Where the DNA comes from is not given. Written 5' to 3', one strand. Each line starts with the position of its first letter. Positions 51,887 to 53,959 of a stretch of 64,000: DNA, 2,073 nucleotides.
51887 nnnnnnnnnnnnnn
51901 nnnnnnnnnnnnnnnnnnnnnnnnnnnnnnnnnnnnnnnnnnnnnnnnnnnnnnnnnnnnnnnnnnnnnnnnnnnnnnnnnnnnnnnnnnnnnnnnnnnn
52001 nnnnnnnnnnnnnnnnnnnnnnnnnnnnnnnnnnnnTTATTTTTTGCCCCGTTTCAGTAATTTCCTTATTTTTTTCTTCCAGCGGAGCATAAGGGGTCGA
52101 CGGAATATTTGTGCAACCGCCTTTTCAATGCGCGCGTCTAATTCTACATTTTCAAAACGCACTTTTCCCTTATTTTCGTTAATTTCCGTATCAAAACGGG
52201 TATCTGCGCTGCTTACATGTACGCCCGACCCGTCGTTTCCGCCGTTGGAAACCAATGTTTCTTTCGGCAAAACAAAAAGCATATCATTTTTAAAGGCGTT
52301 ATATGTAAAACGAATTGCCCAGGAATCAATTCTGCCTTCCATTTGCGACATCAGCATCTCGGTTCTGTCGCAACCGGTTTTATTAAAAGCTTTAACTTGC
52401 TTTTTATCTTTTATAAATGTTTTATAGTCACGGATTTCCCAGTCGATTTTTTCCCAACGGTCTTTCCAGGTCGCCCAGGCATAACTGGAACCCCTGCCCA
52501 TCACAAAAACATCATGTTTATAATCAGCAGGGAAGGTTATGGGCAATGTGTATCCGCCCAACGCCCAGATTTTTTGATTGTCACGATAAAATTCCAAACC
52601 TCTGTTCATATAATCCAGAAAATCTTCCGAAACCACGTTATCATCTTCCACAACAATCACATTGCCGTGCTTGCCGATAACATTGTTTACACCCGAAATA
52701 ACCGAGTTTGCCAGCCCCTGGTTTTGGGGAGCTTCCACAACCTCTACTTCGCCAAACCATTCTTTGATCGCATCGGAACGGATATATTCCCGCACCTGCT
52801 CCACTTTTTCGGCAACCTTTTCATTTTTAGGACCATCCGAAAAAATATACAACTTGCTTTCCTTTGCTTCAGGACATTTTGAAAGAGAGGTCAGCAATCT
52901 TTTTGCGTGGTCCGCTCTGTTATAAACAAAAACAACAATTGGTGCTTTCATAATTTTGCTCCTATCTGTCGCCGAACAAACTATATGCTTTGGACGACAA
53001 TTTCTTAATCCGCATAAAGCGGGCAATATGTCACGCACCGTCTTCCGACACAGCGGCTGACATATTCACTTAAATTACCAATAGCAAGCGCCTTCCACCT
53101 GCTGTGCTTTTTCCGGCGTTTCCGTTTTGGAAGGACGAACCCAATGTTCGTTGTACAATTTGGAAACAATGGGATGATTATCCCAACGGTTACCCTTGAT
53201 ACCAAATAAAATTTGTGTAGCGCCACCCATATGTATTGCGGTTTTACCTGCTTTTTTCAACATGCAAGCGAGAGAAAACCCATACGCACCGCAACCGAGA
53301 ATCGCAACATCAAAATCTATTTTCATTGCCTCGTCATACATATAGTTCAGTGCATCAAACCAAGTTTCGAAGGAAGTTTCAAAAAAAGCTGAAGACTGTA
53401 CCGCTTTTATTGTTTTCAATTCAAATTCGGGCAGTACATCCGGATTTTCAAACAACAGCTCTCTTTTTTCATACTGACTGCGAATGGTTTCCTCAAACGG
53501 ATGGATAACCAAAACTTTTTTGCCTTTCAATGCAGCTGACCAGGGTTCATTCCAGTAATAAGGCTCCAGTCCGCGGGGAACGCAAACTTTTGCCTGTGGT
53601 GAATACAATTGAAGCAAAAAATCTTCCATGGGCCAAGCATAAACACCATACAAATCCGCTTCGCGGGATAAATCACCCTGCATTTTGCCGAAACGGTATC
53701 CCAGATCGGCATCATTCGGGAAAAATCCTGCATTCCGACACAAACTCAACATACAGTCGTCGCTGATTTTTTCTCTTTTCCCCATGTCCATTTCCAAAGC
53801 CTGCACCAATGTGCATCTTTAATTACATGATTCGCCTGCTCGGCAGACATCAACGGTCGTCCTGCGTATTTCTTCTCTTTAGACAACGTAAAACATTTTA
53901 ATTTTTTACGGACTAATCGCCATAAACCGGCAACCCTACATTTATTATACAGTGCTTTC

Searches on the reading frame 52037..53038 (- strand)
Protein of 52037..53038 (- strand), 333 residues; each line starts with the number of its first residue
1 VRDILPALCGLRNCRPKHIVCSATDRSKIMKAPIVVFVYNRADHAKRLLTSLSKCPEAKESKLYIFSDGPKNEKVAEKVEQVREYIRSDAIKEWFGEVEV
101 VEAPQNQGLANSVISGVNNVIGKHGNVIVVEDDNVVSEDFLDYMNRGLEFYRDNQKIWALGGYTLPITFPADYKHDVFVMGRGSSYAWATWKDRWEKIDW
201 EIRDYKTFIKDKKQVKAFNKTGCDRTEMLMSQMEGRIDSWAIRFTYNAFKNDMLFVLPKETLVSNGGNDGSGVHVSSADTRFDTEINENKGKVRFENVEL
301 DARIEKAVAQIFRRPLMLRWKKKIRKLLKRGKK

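Call 7: search_protein_families(library=pfam, proteins=[window:52037-53038:-], max_evalue=0.001)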
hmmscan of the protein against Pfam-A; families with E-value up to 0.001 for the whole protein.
window:52037-53038:- (333 aa): 3 families
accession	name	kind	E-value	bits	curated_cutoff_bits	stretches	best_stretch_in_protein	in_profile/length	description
PF00535.33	Glycos_transf_2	-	3.3e-06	27.6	23.3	1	34-144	2-99/168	Glycosyl transferase family 2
PF03071.21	GNT-I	-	6e-06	25.7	25.4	1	23-161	86-229/434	GNT-I family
PF05060.20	MGAT2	-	2.1e-05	24.3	27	0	110-164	147-204/349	N-acetylglucosaminyltransferase II (MGAT2)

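Call 9: search_protein_families(library=ncbifam, proteins=[window:52037-53038:-], max_evalue=0.001)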
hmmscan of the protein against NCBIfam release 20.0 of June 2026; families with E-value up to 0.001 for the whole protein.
window:52037-53038:- (333 aa): 1 family
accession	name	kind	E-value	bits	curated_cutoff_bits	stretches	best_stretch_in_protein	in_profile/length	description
NF041875.1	EPS_EpsD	equivalog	0.00011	21.7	370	1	34-161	3-114/325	exopolysaccharide biosynthesis glycosyltransferase EpsD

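Call 51: search_protein_families(library=pfam, proteins=[window:52037-53038:-], max_evalue=10)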
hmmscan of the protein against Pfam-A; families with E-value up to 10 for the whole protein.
window:52037-53038:- (333 aa): 6 families
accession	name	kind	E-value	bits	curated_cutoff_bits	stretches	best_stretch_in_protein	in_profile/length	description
PF00535.33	Glycos_transf_2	-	3.3e-06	27.6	23.3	1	34-144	2-99/168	Glycosyl transferase family 2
PF03071.21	GNT-I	-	6e-06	25.7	25.4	1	23-161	86-229/434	GNT-I family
PF05060.20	MGAT2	-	2.1e-05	24.3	27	2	110-164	147-204/349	N-acetylglucosaminyltransferase II (MGAT2)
PF18688.6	DUF5638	-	0.13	13.2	39.8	1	45-87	2-41/104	Family of unknown function (DUF5638)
PF00483.29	NTP_transferase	-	0.14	12.2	21.2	1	92-145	69-122/245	Nucleotidyl transferase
PF19601.4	DUF6106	-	0.35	11.2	25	0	14-81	88-155/173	Family of unknown function (DUF6106)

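Call 61: search_solved_structures(query=window:52037-53038:-, max_evalue=1)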
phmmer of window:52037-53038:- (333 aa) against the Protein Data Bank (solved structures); distinct sequences matched with E-value up to 1: 3.
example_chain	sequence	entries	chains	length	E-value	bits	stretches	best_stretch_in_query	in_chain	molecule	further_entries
6p61_A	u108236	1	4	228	0.083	15.1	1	93-150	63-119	Glycosyltransferase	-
2nc8_A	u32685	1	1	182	0.71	12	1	53-132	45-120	Lipoprotein LppM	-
5ggf_A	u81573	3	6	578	0.98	11.6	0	9-161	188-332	Protein O-linked-mannose beta-1,2-N-acetylglucosaminyltransferase 1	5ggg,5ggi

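Call 74: find_homologous_proteins(query=window:52037-52951:-, max_evalue=0.00001)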
Query window:52037-52951:- (304 aa): 1626 proteins with E <= 0.00001 among 2204 candidates; the best 120 are listed.
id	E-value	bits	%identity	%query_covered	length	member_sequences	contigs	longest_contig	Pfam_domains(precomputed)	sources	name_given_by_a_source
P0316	6.9e-202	687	100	100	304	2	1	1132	PF05060.21,PF00535.33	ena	-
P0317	8.8e-154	529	76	100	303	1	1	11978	PF03071.22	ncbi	-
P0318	1.1e-142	493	71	99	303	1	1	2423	PF03071.22,PF00535.33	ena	-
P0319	3.6e-131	455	65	100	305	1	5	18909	-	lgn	-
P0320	9.5e-130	450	66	99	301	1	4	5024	PF03071.22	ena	-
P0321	7.7e-124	431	63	93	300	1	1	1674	-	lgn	-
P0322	1.7e-121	423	66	94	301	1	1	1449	PF03071.22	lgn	-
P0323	1.2e-120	420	63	99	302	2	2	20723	-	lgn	-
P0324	6.0e-120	418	60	99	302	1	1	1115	-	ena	-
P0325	3.8e-119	415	61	100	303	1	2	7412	-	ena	-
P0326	1.3e-116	407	63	99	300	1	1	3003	PF03071.22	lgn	-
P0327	1.5e-116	407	62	99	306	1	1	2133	PF03071.22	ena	-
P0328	1.9e-116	406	57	99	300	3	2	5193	-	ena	-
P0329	2.6e-116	406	60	100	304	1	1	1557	-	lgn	-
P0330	6.0e-113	395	59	99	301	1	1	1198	-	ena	-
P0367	2.3e-100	354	55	99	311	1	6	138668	-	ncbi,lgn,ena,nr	ncbi:MAG: glycosyltransferase [Oscillospiraceae bacterium]|nr:glycosyltransferase [Oscillospiraceae 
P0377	7.9e-98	345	54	98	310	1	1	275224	-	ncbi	ncbi:sugar transferase [Pseudoneobacillus sp. C159]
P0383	1.1e-96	342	53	99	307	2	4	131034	-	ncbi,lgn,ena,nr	ncbi:MAG: glycosyltransferase [Clostridia bacterium]|nr:glycosyltransferase [Clostridia bacterium]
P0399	1.4e-91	325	52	94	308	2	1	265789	PF05060.21,PF03071.22,PF00535.33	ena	-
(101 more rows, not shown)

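Call 75: find_encoding_contigs(protein=P0367, flank=10000, max_places=1)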
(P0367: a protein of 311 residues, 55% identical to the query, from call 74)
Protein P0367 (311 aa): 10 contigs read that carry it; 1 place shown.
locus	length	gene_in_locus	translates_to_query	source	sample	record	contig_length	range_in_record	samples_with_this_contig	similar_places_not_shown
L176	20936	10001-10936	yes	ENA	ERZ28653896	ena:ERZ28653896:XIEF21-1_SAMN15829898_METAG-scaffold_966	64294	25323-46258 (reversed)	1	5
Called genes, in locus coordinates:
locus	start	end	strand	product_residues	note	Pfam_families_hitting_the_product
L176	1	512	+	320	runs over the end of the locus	PF21360:PylC-like_N, PF02655:ATP-grasp_3, PF07478:Dala_Dala_lig_C (weak), PF15632:ATPgrasp_Ter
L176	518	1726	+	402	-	PF13439:Glyco_transf_4 (weak), PF00534:Glycos_transf_1, PF13692:Glyco_trans_1_4, PF13524:Glyco_trans_1_2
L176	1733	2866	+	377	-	PF00534:Glycos_transf_1, PF13692:Glyco_trans_1_4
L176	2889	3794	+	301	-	PF14305:ATPgrasp_TupA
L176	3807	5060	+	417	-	PF00534:Glycos_transf_1, PF13692:Glyco_trans_1_4, PF13524:Glyco_trans_1_2 (weak)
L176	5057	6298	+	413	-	-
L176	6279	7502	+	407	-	PF13439:Glyco_transf_4, PF00534:Glycos_transf_1, PF13692:Glyco_trans_1_4, PF20706:GT4-conflict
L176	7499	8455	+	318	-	PF22882:GT-D-like (faint)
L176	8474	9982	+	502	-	PF01943:Polysacc_synt, PF03023:MurJ (faint), PF13440:Polysacc_synt_3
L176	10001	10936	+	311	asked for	-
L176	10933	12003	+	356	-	PF04230:PS_pyruv_trans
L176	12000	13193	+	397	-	PF00037:Fer4 (faint), PF12838:Fer4_7 (weak), PF14697:Fer4_21 (faint), PF04422:FrhB_FdhB_N (weak), PF04432:FrhB_FdhB_C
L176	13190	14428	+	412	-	PF02254:TrkA_N (faint), PF03721:UDPG_MGDP_dh_N, PF00984:UDPG_MGDP_dh, PF03720:UDPG_MGDP_dh_C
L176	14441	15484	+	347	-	PF01073:3Beta_HSD, PF01370:Epimerase, PF02719:Polysacc_synt_2, PF04321:RmlD_sub_bind (weak), PF07993:NAD_binding_4, PF16363:GDP_Man_Dehyd, PF13460:NAD_binding_10, PF08485:Polysacc_syn_2C, +1 more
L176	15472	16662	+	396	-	PF14907:NTP_transf_5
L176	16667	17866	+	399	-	PF01370:Epimerase, PF07993:NAD_binding_4 (faint), PF14667:Polysacc_synt_C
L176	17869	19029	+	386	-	PF02350:Epimerase_2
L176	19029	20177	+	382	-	PF14907:NTP_transf_5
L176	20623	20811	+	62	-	-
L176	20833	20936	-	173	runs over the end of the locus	PF07456:Hpre_diP_synt_I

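Call 76: find_encoding_contigs(protein=P0383, flank=10000, max_places=1)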
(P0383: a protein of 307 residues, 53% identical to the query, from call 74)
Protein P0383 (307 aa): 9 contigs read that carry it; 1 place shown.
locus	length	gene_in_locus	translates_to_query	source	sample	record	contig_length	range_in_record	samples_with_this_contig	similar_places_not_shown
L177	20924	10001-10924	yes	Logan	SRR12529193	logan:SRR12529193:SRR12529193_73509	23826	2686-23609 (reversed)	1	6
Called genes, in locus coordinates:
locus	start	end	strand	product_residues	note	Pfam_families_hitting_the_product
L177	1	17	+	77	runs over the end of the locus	?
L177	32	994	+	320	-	PF21360:PylC-like_N, PF02655:ATP-grasp_3, PF07478:Dala_Dala_lig_C (weak), PF15632:ATPgrasp_Ter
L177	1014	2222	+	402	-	PF00534:Glycos_transf_1, PF13692:Glyco_trans_1_4, PF13524:Glyco_trans_1_2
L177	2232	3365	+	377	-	PF00534:Glycos_transf_1, PF13692:Glyco_trans_1_4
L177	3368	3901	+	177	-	PF00132:Hexapep, PF14602:Hexapep_2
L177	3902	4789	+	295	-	PF14305:ATPgrasp_TupA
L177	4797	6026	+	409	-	PF00534:Glycos_transf_1, PF13692:Glyco_trans_1_4, PF13524:Glyco_trans_1_2 (weak)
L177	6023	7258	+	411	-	-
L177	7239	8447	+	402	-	PF13439:Glyco_transf_4, PF20706:GT4-conflict, PF00534:Glycos_transf_1, PF13692:Glyco_trans_1_4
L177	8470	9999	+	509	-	PF01943:Polysacc_synt, PF13440:Polysacc_synt_3 (weak)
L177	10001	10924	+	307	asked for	-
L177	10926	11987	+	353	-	PF04230:PS_pyruv_trans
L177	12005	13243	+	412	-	PF01210:NAD_Gly3P_dh_N (weak), PF03721:UDPG_MGDP_dh_N, PF00984:UDPG_MGDP_dh, PF03720:UDPG_MGDP_dh_C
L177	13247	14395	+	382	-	PF00037:Fer4 (faint), PF12797:Fer4_2 (faint), PF12838:Fer4_7, PF13187:Fer4_9 (weak), PF13237:Fer4_10 (faint), PF14697:Fer4_21 (faint), PF04422:FrhB_FdhB_N (weak), PF04432:FrhB_FdhB_C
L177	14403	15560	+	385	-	PF14907:NTP_transf_5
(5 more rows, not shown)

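Call 77: find_encoding_contigs(protein=P0377, flank=10000, max_places=1)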
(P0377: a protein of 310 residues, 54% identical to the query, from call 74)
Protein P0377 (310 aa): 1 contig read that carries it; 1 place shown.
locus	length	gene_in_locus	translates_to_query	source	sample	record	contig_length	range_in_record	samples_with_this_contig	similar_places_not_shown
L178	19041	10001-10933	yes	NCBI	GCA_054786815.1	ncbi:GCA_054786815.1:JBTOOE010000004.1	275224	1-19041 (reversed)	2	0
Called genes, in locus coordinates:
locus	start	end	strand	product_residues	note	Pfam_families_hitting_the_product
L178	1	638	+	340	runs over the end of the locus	PF01073:3Beta_HSD, PF01370:Epimerase, PF02719:Polysacc_synt_2, PF04321:RmlD_sub_bind (weak), PF05368:NmrA, PF13460:NAD_binding_10, PF16363:GDP_Man_Dehyd, PF08485:Polysacc_syn_2C, +1 more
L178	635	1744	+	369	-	PF01370:Epimerase, PF07993:NAD_binding_4 (faint), PF02719:Polysacc_synt_2 (weak), PF14667:Polysacc_synt_C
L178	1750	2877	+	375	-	PF03033:Glyco_transf_28 (faint), PF02350:Epimerase_2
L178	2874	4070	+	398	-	PF13439:Glyco_transf_4 (weak), PF00534:Glycos_transf_1, PF13692:Glyco_trans_1_4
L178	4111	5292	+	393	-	PF20706:GT4-conflict (faint), PF00534:Glycos_transf_1, PF13692:Glyco_trans_1_4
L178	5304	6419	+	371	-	PF00534:Glycos_transf_1, PF13692:Glyco_trans_1_4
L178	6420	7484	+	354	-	PF00535:Glycos_transf_2, PF10111:Glyco_tranf_2_2, PF13641:Glyco_tranf_2_3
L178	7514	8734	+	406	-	PF00534:Glycos_transf_1, PF13692:Glyco_trans_1_4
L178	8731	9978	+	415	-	PF00534:Glycos_transf_1, PF13692:Glyco_trans_1_4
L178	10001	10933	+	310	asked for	-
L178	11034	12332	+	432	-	PF04932:Wzy_C (weak)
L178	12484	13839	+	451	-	PF01943:Polysacc_synt, PF13440:Polysacc_synt_3, PF01554:MatE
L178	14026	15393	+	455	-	PF27533:CapK_C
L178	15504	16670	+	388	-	PF03721:UDPG_MGDP_dh_N, PF00984:UDPG_MGDP_dh, PF03720:UDPG_MGDP_dh_C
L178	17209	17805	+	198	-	PF02452:PemK_toxin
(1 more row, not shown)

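Call 78: find_encoding_contigs(protein=P0399, flank=10000, max_places=1)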
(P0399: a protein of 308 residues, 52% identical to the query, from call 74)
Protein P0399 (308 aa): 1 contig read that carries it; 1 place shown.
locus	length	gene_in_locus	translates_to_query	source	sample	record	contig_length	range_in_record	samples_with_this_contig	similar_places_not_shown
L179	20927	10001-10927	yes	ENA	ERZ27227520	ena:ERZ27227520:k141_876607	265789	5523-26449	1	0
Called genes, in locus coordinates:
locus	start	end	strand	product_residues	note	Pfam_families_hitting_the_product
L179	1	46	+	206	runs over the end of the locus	PF04311:DUF459 (faint), PF13472:Lipase_GDSL_2 (weak)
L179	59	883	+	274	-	PF03629:SASA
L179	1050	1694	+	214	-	-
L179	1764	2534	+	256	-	PF02811:PHP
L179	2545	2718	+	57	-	-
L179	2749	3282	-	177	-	PF00719:Pyrophosphatase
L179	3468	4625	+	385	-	PF13477:Glyco_trans_4_2, PF13439:Glyco_transf_4, PF13579:Glyco_trans_4_4, PF00534:Glycos_transf_1, PF20706:GT4-conflict (weak), PF13692:Glyco_trans_1_4, PF13524:Glyco_trans_1_2 (weak)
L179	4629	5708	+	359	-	PF00535:Glycos_transf_2, PF10111:Glyco_tranf_2_2, PF13641:Glyco_tranf_2_3 (weak)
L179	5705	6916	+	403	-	PF00534:Glycos_transf_1, PF13692:Glyco_trans_1_4 (weak)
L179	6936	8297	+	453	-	-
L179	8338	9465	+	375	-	PF00534:Glycos_transf_1, PF13692:Glyco_trans_1_4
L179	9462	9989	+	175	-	PF00132:Hexapep, PF14602:Hexapep_2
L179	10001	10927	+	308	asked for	PF00535:Glycos_transf_2 (weak), PF03071:GNT-I, PF05060:MGAT2 (faint)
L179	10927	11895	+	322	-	PF00535:Glycos_transf_2, PF10111:Glyco_tranf_2_2, PF13641:Glyco_tranf_2_3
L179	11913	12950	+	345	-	PF00535:Glycos_transf_2, PF10111:Glyco_tranf_2_2 (weak), PF13641:Glyco_tranf_2_3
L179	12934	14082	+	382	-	PF13439:Glyco_transf_4 (weak), PF00534:Glycos_transf_1, PF13692:Glyco_trans_1_4, PF20706:GT4-conflict (weak)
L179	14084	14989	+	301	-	PF14305:ATPgrasp_TupA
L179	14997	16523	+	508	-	-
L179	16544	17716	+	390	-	PF00288:GHMP_kinases_N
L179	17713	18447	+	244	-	PF00483:NTP_transferase, PF12804:NTP_transf_3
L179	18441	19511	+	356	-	PF04321:RmlD_sub_bind, PF01073:3Beta_HSD, PF01370:Epimerase, PF02719:Polysacc_synt_2, PF07993:NAD_binding_4, PF16363:GDP_Man_Dehyd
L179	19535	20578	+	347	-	PF01073:3Beta_HSD, PF01370:Epimerase, PF02719:Polysacc_synt_2, PF04321:RmlD_sub_bind (weak), PF07993:NAD_binding_4, PF16363:GDP_Man_Dehyd, PF13460:NAD_binding_10, PF08485:Polysacc_syn_2C, +2 more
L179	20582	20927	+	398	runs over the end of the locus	PF01370:Epimerase, PF14667:Polysacc_synt_C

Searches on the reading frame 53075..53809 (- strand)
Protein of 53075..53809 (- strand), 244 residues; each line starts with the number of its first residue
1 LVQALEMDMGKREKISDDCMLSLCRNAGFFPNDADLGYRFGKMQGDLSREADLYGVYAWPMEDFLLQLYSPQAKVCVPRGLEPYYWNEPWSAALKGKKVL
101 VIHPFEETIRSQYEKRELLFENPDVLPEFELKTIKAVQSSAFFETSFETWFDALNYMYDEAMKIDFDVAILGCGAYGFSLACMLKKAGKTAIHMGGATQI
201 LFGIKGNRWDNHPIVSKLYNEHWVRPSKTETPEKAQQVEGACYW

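Call 7: search_protein_families(library=pfam, proteins=[window:53075-53809:-], max_evalue=0.001)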
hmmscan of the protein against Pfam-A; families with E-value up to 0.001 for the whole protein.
window:53075-53809:- (244 aa): 1 family
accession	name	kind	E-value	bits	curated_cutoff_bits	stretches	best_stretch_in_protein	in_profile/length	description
PF22882.2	GT-D-like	-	0.00063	19.6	27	0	152-200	160-209/210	GT-D fold-like domain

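Call 9: search_protein_families(library=ncbifam, proteins=[window:53075-53809:-], max_evalue=0.001)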
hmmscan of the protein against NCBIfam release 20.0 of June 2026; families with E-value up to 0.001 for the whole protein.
window:53075-53809:- (244 aa): 1 family
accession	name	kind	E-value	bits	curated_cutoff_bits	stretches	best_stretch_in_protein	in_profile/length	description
NF040628.1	GT-D_rel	domain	0.00038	20.1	75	0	147-202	163-218/223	GT-D fold domain-containing glycosyltransferase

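Call 51: search_protein_families(library=pfam, proteins=[window:53075-53809:-], max_evalue=10)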
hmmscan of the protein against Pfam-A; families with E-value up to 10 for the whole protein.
window:53075-53809:- (244 aa): 3 families
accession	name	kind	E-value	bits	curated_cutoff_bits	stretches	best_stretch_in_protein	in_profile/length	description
PF22882.2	GT-D-like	-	0.00063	19.6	27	1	152-200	160-209/210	GT-D fold-like domain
PF01210.29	NAD_Gly3P_dh_N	-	0.0077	16.7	23.1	1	168-192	2-26/158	NAD-dependent glycerol-3-phosphate dehydrogenase N-terminus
PF02558.23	ApbA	-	0.063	13.3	22.2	1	168-192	1-25/150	Ketopantoate reductase PanE/ApbA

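Call 62: search_solved_structures(query=window:53075-53809:-, max_evalue=1)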
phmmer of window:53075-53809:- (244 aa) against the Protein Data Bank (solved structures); distinct sequences matched with E-value up to 1: 2.
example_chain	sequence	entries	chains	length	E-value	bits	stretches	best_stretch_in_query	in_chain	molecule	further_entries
8iuf_QG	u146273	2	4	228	0.37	13.7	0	81-111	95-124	UQCRB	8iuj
3cty_A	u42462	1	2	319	0.64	13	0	158-190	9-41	Thioredoxin reductase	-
